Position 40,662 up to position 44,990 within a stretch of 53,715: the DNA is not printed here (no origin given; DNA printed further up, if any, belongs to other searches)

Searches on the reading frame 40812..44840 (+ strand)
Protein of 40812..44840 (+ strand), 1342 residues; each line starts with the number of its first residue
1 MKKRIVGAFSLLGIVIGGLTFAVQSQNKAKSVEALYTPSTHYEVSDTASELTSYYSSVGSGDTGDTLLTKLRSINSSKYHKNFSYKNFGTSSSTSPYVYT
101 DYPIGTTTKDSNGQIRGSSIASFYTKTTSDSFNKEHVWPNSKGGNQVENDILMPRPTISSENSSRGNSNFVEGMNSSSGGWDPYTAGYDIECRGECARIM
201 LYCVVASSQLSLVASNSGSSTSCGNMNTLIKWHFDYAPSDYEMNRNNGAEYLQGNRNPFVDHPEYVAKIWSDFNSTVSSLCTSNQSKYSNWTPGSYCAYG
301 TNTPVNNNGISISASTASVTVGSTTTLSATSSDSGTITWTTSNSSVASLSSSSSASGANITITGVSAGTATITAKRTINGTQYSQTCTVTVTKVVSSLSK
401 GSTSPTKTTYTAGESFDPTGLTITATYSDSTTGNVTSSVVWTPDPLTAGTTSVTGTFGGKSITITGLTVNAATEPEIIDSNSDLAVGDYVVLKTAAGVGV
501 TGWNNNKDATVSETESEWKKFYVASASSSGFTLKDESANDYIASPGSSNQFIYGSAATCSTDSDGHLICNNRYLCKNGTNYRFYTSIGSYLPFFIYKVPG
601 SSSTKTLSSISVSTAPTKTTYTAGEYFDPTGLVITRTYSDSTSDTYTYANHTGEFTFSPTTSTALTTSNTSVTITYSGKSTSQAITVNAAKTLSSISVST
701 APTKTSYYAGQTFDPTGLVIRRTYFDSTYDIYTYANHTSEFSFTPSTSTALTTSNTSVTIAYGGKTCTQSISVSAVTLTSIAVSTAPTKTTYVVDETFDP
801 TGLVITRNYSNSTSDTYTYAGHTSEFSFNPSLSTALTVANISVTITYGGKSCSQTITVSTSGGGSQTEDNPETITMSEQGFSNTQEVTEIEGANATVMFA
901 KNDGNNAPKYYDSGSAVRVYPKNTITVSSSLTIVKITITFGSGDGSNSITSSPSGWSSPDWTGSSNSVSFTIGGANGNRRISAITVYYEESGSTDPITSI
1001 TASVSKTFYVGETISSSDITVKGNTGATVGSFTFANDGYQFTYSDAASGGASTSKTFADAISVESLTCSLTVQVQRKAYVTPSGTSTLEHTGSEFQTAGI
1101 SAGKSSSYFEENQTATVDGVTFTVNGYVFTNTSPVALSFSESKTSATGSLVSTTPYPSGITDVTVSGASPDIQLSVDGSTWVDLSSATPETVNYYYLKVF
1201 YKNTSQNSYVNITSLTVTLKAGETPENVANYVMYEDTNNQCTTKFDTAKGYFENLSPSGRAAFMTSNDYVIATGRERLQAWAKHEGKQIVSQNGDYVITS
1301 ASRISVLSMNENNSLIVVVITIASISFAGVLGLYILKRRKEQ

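Call 5: search_protein_families(library=pfam, proteins=[window:40812-44840:+])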
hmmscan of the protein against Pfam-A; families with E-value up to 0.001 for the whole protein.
window:40812-44840:+ (1342 aa): 2 families
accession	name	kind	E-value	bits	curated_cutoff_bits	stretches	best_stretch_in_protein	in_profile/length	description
PF04231.19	Endonuclease_1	-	3.9e-17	63.2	25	1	120-264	64-235/235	Endonuclease I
PF07523.18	Big_3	-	3e-15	56.7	21.2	2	404-465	2-65/68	Bacterial Ig-like domain (group 3)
